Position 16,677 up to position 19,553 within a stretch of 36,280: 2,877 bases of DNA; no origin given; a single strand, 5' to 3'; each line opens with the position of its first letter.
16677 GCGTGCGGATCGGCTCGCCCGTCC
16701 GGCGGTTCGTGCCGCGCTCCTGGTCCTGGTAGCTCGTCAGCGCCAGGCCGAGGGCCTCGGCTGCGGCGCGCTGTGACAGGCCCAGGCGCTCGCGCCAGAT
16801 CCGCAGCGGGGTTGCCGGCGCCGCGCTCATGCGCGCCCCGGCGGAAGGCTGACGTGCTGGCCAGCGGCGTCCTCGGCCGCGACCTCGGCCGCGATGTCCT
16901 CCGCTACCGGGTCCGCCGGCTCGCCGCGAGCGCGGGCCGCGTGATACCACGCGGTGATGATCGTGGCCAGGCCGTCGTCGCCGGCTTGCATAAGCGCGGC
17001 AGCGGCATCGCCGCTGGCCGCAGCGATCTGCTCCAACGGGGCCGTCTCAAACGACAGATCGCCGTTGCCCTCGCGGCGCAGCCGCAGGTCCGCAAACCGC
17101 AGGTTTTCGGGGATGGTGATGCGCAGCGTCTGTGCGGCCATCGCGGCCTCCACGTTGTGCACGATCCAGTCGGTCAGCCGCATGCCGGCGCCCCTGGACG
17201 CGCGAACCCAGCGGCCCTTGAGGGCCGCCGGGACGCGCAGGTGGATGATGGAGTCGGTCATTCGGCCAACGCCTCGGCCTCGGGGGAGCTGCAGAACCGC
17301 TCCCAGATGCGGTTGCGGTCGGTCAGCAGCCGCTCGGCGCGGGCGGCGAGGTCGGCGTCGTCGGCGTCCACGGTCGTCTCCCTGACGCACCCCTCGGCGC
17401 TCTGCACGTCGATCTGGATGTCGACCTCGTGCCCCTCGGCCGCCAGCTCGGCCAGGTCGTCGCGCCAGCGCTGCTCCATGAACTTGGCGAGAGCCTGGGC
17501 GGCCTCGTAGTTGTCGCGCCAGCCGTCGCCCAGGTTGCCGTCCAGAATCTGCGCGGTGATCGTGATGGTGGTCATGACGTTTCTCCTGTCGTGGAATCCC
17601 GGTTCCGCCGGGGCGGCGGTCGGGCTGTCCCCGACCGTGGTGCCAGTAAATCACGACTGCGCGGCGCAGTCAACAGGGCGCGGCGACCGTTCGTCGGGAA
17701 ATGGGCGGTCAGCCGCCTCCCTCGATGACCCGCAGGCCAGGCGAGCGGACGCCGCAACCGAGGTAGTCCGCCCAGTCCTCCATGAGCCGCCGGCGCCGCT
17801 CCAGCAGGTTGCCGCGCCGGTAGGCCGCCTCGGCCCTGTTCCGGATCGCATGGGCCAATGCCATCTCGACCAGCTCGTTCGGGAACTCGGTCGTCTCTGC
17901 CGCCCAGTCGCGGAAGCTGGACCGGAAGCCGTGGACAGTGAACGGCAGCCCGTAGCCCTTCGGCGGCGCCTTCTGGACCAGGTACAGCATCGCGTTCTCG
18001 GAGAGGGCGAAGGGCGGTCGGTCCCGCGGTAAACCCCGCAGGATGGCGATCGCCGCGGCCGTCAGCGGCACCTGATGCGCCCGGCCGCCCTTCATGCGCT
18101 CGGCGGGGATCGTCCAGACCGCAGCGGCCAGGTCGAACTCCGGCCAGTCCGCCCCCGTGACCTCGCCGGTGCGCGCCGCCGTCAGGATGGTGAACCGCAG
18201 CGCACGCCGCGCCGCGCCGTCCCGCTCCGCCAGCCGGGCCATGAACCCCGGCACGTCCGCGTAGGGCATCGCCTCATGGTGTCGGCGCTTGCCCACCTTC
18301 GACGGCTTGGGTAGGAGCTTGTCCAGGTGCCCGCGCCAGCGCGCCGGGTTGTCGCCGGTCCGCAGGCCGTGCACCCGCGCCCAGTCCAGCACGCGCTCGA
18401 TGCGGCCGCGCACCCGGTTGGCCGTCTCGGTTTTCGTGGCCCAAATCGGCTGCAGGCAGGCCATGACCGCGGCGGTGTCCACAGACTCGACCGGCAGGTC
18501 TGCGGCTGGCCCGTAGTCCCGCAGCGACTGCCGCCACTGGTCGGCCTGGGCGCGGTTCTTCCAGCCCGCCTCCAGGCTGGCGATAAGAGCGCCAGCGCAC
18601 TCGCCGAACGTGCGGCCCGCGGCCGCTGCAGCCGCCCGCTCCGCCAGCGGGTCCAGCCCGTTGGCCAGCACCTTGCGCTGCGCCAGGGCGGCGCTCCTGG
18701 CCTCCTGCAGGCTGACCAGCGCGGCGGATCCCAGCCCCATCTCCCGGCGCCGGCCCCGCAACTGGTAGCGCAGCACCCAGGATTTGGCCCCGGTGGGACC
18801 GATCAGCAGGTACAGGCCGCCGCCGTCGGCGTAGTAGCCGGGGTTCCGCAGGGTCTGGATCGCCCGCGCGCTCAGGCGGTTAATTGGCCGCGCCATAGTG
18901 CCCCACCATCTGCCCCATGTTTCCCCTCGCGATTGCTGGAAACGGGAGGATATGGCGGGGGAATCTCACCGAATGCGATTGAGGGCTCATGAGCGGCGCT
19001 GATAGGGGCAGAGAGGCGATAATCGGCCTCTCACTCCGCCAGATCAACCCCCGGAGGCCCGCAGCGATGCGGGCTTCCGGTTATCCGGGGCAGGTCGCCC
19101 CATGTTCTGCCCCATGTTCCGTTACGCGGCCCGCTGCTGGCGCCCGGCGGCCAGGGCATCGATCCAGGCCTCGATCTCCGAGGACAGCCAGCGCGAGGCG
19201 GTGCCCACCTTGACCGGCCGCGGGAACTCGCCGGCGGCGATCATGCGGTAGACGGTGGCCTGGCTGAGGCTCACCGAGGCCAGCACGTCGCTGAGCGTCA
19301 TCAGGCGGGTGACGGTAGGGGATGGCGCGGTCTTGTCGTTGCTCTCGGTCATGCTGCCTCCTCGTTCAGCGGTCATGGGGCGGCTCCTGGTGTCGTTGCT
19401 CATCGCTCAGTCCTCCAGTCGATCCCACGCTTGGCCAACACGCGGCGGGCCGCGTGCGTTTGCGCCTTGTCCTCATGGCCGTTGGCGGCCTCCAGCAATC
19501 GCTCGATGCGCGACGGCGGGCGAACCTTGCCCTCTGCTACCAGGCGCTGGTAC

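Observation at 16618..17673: Autonomous three-gene cassette (acidic protein, RHH-like protein, XRE HTH) with its own operator-controlled promoter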

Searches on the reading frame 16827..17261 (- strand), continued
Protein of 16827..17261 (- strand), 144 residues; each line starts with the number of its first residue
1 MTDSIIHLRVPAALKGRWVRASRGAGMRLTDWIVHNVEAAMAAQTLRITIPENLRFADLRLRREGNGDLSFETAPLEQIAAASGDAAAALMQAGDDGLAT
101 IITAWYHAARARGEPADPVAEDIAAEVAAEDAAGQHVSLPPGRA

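Call 123: search_dna_similar(query=window:16827-17261:-, collection=plasmids, mode=protein, max_rows=15)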
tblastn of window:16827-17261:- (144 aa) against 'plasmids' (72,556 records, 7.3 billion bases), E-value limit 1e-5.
Records with a match: 1; places in all: 1; records where one place covers at least 80% of the query: 1.
Best place of each record, by identity: <60% 1.
By first word of the organism name: Nitrosomonas 1.
By predicted mobility (MOB-suite, as given by PLSDB): conjugative 1.
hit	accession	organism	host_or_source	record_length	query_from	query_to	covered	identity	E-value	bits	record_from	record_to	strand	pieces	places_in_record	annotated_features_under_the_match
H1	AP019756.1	Nitrosomonas stercoris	-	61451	2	144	99%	51.7%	2e-26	110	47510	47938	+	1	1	hypothetical protein (x2)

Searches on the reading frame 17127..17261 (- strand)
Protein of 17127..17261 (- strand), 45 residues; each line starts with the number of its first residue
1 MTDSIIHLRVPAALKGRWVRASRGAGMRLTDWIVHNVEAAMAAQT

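Call 119: search_protein_representatives(protein=window:17127-17261:-)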
Query: 45 residues. Proteins with E-value up to 0.001 (for the whole library): 211; up to 1e-10: 36; up to 1e-30: 0. The best 150 are listed.
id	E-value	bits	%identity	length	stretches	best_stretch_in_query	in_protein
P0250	6.3e-23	93.1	60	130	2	2-40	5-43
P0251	3.2e-14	66.4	80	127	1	1-44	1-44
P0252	8.3e-14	65.2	85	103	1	2-41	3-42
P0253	2.1e-13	63.9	78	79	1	1-40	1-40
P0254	4.0e-13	63.1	79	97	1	1-39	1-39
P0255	4.9e-13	62.8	82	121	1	1-39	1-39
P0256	6.3e-13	62.5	80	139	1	2-42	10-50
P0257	7.2e-13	62.3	75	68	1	1-40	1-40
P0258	2.2e-12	60.8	78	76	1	2-42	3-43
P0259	2.3e-12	60.7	78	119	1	1-41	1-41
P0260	2.5e-12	60.6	77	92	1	2-40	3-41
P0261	6.0e-12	59.5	75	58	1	1-40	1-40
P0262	6.0e-12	59.5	72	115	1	1-43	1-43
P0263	6.7e-12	59.3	83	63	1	1-35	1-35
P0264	9.7e-12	58.8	74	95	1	3-44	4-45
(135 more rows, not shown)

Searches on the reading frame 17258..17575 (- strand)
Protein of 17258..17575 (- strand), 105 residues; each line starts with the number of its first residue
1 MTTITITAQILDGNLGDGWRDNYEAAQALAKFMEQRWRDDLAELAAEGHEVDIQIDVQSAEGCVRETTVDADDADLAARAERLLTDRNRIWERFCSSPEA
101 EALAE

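Call 3: search_protein_families(library=pfam, proteins=[window:17258-17575:-], max_evalue=1)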
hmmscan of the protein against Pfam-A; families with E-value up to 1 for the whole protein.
window:17258-17575:- (105 aa): 0 families

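Call 4: search_protein_families(library=phrogs, proteins=[window:17258-17575:-], max_evalue=1)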
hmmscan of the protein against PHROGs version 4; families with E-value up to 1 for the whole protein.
window:17258-17575:- (105 aa): 3 families
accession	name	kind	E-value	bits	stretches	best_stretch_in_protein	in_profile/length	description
phrog_31998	-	unknown function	0.19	13.4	1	47-103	43-97/101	-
phrog_31283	-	unknown function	0.28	11.9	1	52-99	98-145/207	-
phrog_21924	-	unknown function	0.34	12.1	1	17-52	13-48/132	-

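Call 9: search_protein_families(library=ncbifam, proteins=[window:17258-17575:-], max_evalue=1)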
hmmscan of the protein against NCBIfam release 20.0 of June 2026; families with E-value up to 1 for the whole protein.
window:17258-17575:- (105 aa): 0 families

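Call 10: search_protein_families(library=padloc, proteins=[window:17258-17575:-], max_evalue=1)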
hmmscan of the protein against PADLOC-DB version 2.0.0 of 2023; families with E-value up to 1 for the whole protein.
window:17258-17575:- (105 aa): 0 families

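Call 12: search_solved_structures(query=window:17258-17575:-, max_evalue=10)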
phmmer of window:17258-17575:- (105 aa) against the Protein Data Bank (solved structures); distinct sequences matched with E-value up to 10: 1.
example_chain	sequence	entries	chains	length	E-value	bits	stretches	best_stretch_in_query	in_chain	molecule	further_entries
3mnf_A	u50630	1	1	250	0.65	13.9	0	17-57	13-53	PAC2 family protein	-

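Call 54: search_protein_families(library=ncbifam, alignment_id=A2, max_evalue=0.01)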
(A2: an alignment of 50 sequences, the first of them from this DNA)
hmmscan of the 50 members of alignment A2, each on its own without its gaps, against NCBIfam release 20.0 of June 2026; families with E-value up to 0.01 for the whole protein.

A. member 1, seq(105 aa): 0 families

B. families by the number of members that match (of 50 scanned): 1 family
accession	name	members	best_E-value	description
NF041264.1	MobA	1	0.003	plasmid mobilization protein MobA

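Call 55: search_protein_families(library=pfam, alignment_id=A2, max_evalue=0.01)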
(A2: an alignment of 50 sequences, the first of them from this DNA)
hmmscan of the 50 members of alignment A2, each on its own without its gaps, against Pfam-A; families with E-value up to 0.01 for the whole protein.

A. member 1, seq(105 aa): 0 families

B. families by the number of members that match (of 50 scanned): 2 families
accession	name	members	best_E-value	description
PF21983.2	NikA-like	1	5.9e-05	Mobilization protein NikA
PF24198.1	DUF7423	1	0.0093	Domain of unknown function (DUF7423)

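Call 56: find_homologous_proteins(query=window:17258-17575:-, max_evalue=0.01)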
Query window:17258-17575:- (105 aa): 23 proteins with E <= 0.01 among 839 candidates.
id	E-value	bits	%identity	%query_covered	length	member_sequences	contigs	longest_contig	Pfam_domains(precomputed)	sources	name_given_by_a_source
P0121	3.3e-60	219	98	100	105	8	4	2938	-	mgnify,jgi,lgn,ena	mgnify:FL=1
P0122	8.0e-60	217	98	100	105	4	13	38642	-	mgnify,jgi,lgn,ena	mgnify:FL=1|jgi:hypothetical protein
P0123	7.7e-58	211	95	100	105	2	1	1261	-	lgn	-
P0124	7.5e-56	205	91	100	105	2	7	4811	-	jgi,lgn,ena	jgi:hypothetical protein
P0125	2.5e-49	184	82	100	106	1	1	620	-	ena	-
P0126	1.9e-32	130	61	98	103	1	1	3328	-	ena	-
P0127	1.4e-30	124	63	98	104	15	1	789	-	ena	-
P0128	8.5e-30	121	60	98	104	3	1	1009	-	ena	-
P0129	1.8e-29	120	57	98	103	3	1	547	-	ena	-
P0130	3.4e-29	119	62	98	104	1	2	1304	-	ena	-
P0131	3.2e-28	116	58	97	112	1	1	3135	-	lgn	-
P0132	5.4e-28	115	57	98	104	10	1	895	-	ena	-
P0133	1.5e-27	114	55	98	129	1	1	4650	-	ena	-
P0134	2.3e-27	113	58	98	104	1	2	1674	-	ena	-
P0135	2.8e-27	113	56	98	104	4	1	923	-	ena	-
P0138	9.5e-22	95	48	99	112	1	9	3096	-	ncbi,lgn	-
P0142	1.5e-18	85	46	98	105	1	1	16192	-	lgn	-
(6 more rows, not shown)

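Call 57: find_encoding_contigs(protein=P0142, flank=5000, max_places=3)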
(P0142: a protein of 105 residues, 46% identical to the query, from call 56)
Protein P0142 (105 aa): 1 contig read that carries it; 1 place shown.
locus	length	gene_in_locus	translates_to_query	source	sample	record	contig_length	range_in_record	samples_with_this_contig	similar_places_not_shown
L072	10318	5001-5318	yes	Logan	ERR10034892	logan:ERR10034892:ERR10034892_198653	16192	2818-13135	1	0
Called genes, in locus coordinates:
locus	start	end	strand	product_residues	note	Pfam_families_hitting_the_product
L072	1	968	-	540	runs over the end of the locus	-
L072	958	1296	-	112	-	-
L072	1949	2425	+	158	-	PF07508:Recombinase (faint)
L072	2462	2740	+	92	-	-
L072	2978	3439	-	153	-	-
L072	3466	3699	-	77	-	PF13443:HTH_26 (faint)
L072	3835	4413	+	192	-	-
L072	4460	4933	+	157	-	-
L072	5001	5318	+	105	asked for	-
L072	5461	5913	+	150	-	-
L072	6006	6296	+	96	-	-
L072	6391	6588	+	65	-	-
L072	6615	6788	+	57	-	-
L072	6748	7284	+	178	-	PF01464:SLT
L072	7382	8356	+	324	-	PF00589:Phage_integrase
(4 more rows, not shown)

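Call 58: find_encoding_contigs(protein=P0133, flank=4000, max_places=2)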
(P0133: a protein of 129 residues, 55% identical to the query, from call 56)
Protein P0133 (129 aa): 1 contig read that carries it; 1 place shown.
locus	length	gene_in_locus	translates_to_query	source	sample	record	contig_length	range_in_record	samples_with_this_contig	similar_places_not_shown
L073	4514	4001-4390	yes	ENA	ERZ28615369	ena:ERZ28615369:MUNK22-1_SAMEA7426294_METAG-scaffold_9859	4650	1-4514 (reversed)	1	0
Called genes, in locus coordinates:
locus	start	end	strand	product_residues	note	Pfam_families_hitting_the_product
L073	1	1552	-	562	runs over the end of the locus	?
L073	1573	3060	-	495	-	-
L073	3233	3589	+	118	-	-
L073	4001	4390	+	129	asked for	-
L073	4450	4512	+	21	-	?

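Call 59: find_encoding_contigs(protein=P0138, flank=4000, max_places=3)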
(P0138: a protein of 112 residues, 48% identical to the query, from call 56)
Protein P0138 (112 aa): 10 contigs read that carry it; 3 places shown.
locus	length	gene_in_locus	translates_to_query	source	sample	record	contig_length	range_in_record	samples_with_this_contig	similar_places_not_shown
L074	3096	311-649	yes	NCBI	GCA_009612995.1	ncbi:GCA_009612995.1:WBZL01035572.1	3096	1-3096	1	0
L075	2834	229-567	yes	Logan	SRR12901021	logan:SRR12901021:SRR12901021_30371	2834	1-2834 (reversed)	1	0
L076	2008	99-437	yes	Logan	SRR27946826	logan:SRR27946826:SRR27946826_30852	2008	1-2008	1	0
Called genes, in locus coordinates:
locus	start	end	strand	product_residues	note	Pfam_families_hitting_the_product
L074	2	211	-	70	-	?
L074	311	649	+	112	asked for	-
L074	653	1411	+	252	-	PF05443:ROS_MUCR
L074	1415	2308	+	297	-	PF07505:DUF5131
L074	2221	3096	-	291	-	?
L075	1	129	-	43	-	?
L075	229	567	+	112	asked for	-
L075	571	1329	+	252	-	PF05443:ROS_MUCR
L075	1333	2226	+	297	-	PF07505:DUF5131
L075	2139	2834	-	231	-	?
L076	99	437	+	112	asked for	-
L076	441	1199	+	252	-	PF05443:ROS_MUCR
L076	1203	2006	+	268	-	?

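Call 105: predict_structure(alignment_id=A4)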
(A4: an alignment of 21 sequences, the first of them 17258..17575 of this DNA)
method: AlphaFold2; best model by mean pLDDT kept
length: 105 residues; sequences in the alignment: 21
mean_pLDDT: 92.7   pTM: 0.83
mean pLDDT of the five models: 92.7, 89.0, 89.0, 88.7, 86.0
residues with pLDDT >= 90: 86; 70-90: 19; 50-70: 0; < 50: 0
segments of 3 or more residues with pLDDT < 50: none
pLDDT, mean of each block of 10 residues (from residue 1): 94 88 94 97 95 93 85 94 94 93 90
secondary structure, 60 per line:
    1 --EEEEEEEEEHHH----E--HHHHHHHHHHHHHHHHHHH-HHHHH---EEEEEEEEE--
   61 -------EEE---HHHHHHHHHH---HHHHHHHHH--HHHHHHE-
elements in order: E3-11 H22-40 H42-46 E50-58 E68-70 H74-83 H87-95 H98-103

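Call 108: fold_search(model_id=the predicted structure, library=pdb)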
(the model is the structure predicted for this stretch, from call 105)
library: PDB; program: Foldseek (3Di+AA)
matches with E <= 10: 446; with E <= 0.001: 0
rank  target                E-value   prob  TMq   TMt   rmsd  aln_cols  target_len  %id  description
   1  9g33_CM               4.1e-02  0.44  0.37  0.12  15.3       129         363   17  Stalled 90S - Utp23-Krr1-deltaC3 (released 2025-06-18)
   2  9yy9                  4.7e-02  0.23  0.28  0.26   9.0       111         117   12  Macrophage Migration Inhibitory Factor 1 from Heligmosomoides polygyrus (released 2025-11-05)
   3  9yya_A                5.4e-02  0.18  0.26  0.24   8.9       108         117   15  Macrophage Migration Inhibitory Factor 1 from Necator Americanus (released 2025-11-12)
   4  9yya_B                7.6e-02  0.28  0.31  0.29   8.3       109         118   14  Macrophage Migration Inhibitory Factor 1 from Necator Americanus (released 2025-11-12)
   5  9nfh                  8.7e-02  0.23  0.31  0.28   7.4       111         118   11  Native cis-CaaD (released 2025-04-02)
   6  9yya_D                8.7e-02  0.18  0.28  0.26   8.6       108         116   14  Macrophage Migration Inhibitory Factor 1 from Necator Americanus (released 2025-11-12)
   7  9b0m                  9.3e-02  0.57  0.40  0.43   6.9       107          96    9  Crystal structure of Macrophage migration inhibitory factor from Plasmodium vivax (released 2024-03-20)
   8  4jcu_B                9.3e-02  0.41  0.40  0.34   6.8       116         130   10  Crystal structure of a 5-carboxymethyl-2-hydroxymuconate isomerase from Deinococcus radiodurans R1 (released 2013-03-13)
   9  7ywa_A                9.9e-02  0.84  0.45  0.55   3.9        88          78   14  Structure of DinI in complex with RecA filament (released 2022-12-21)
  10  4o89_A                1.1e-01  0.38  0.35  0.13   9.9       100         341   13  Crystal structure of RtcA, the RNA 3'-terminal phosphate cyclase from Pyrococcus horikoshii. (released 2014-09-10)
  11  9ng8_A                1.5e-01  0.15  0.28  0.21   8.7       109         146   12  cis-CaaD T34A mutant apo (released 2025-04-02)
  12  4dh4                  1.6e-01  0.15  0.26  0.24   8.5       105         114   13  Macrophage migration inhibitory factor Toxoplasma gondii (released 2012-11-21)
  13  6ywe_4                1.7e-01  0.10  0.22  0.19  10.0        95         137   12  The structure of the mitoribosome from Neurospora crassa in the P/E tRNA bound state (released 2020-11-11)
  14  8ur2_F                1.8e-01  0.20  0.31  0.32   8.1       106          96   13  Crystal Structure of macrophage migration inhibitory factor (MIF) from Trichomonas vaginalis (I41 form) (released 2023-11-08)
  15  9ngl_A                1.8e-01  0.18  0.31  0.26   7.1       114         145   11  cis-CaaD E114Q (released 2025-04-02)
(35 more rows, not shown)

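Call 111: fold_search(model_id=the predicted structure, library=viral)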
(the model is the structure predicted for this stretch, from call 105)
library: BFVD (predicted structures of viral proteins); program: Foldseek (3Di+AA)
matches with E <= 10: 293; with E <= 0.001: 0
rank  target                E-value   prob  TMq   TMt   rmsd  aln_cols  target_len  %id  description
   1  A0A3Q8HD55            7.2e-03  0.69  0.35  0.20  10.4       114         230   15  (no name in the UniProt tables at hand)
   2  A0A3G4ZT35            1.7e-02  0.57  0.35  0.27   7.6       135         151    9  Thioredoxin domain-containing protein [Terrestrivirus sp.]
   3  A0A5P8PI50            2.4e-02  0.97  0.52  0.60   3.6        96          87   14  (no name in the UniProt tables at hand)
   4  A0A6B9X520            3.9e-02  0.84  0.44  0.47   5.6       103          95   18  Uncharacterized protein [Escherichia phage kvi]
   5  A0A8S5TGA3            3.9e-02  0.16  0.26  0.14  12.0       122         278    9  Uncharacterized protein [Myoviridae sp. ctIty1]
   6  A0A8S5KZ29            4.2e-02  0.28  0.30  0.24  10.4       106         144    9  Uncharacterized protein [ssRNA phage Esthiorhiza.4_4]
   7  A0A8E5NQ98            6.2e-02  0.13  0.24  0.17  14.7       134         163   16  (no name in the UniProt tables at hand)
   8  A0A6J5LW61            7.1e-02  0.18  0.25  0.21   6.5        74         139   20  Uncharacterized protein [uncultured Caudovirales phage]
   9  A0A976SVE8            1.0e-01  0.38  0.34  0.38   5.6        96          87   12  (no name in the UniProt tables at hand)
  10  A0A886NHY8            1.5e-01  0.14  0.29  0.23  14.7       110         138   15  (no name in the UniProt tables at hand)
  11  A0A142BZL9            1.8e-01  0.21  0.35  0.17   8.9       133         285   10  (no name in the UniProt tables at hand)
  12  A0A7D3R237            1.8e-01  0.18  0.32  0.14  12.4       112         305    7  Uncharacterized protein [Fadolivirus FV1/VV64]
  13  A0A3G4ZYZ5            1.8e-01  0.11  0.29  0.20  15.4       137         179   10  Thioredoxin domain-containing protein [Gaeavirus sp.]
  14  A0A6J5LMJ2            2.0e-01  0.23  0.24  0.34   7.7        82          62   12  Uncharacterized protein [uncultured Caudovirales phage]
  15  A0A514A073            2.4e-01  0.16  0.30  0.24   6.2       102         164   17  Uncharacterized protein [Aeromonas phage LAh_7]
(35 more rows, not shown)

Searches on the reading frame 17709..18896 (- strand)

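Call 3: search_protein_families(library=pfam, proteins=[window:17709-18896:-], max_evalue=1)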
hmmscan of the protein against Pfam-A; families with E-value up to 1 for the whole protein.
window:17709-18896:- (395 aa): 3 families
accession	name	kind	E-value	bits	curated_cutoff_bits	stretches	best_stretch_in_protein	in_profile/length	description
PF22022.2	Phage_int_M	-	1.4e-23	83.4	27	1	97-190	1-96/96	Phage integrase central domain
PF13356.12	Arm-DNA-bind_3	-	2.9e-20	72.6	27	1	8-89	1-82/83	Arm DNA-binding domain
PF00589.27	Phage_integrase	-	1.6e-07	31.7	27.1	1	229-293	24-86/172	Phage integrase family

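Call 4: search_protein_families(library=phrogs, proteins=[window:17709-18896:-], max_evalue=1)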
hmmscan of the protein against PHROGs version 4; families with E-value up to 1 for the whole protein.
window:17709-18896:- (395 aa): 8 families
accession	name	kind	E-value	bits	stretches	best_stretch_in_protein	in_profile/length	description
phrog_1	-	integration and excision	9e-39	135.2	1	1-384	85-456/611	integrase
phrog_3423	-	unknown function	1.9e-15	58.2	1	19-94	22-97/157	-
phrog_216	-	integration and excision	4.6e-13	49.9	1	181-379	36-244/301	integrase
phrog_4710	-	unknown function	4.7e-10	40.4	1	132-270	63-196/211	-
phrog_24775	-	unknown function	2.3e-05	25.5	1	320-380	29-87/101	-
phrog_37801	-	unknown function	6.8e-05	23.9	1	335-379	24-68/73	-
phrog_14880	-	unknown function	0.00025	21.9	1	337-379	10-52/57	-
phrog_5015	-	unknown function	0.027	15.6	1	54-156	83-192/215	-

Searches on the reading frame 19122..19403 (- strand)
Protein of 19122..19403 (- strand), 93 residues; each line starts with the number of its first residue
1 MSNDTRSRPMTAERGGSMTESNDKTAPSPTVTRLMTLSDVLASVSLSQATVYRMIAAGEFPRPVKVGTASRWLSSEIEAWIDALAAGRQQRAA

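Call 3: search_protein_families(library=pfam, proteins=[window:19122-19403:-], max_evalue=1)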
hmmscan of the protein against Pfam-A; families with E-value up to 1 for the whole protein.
window:19122-19403:- (93 aa): 3 families
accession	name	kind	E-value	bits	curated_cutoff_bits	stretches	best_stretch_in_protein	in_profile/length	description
PF05930.18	Phage_AlpA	-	5.8e-11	42.5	21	1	33-81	2-51/51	Prophage CP4-57 regulatory protein (AlpA)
PF12728.13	HTH_17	-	3.6e-07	30.8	27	1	34-83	1-49/51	Helix-turn-helix domain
PF09339.16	HTH_IclR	-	0.068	13.4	22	1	35-56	19-40/52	IclR helix-turn-helix domain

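Call 4: search_protein_families(library=phrogs, proteins=[window:19122-19403:-], max_evalue=1)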
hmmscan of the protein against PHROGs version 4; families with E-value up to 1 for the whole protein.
window:19122-19403:- (93 aa): 11 families
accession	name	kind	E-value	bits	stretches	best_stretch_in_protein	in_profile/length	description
phrog_66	-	integration and excision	2.4e-13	51.5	1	17-91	76-150/412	excisionase and transcriptional regulator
phrog_2790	-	integration and excision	2.4e-09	38.1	1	32-87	26-82/100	excisionase and transcriptional regulator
phrog_597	-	DNA, RNA and nucleotide metabolism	4e-09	37.8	1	10-83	88-163/200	DNA binding protein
phrog_9834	-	integration and excision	8.6e-06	27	1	43-81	36-74/86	excisionase and transcriptional regulator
phrog_1553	-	integration and excision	0.00032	21.2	1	34-83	4-61/65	excisionase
phrog_4745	-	DNA, RNA and nucleotide metabolism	0.0009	20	1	28-87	25-90/107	DNA binding protein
phrog_4996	-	unknown function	0.0019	19.1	1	32-83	33-92/99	-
phrog_15534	-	DNA, RNA and nucleotide metabolism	0.022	16.3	1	33-81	42-88/93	HTH DNA binding protein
phrog_14184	-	unknown function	0.15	13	1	1-47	1-48/70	-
phrog_10045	-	DNA, RNA and nucleotide metabolism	0.18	12.7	1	29-71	15-57/74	HTH DNA binding protein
phrog_25262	-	unknown function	0.48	11.4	1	24-81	25-81/106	-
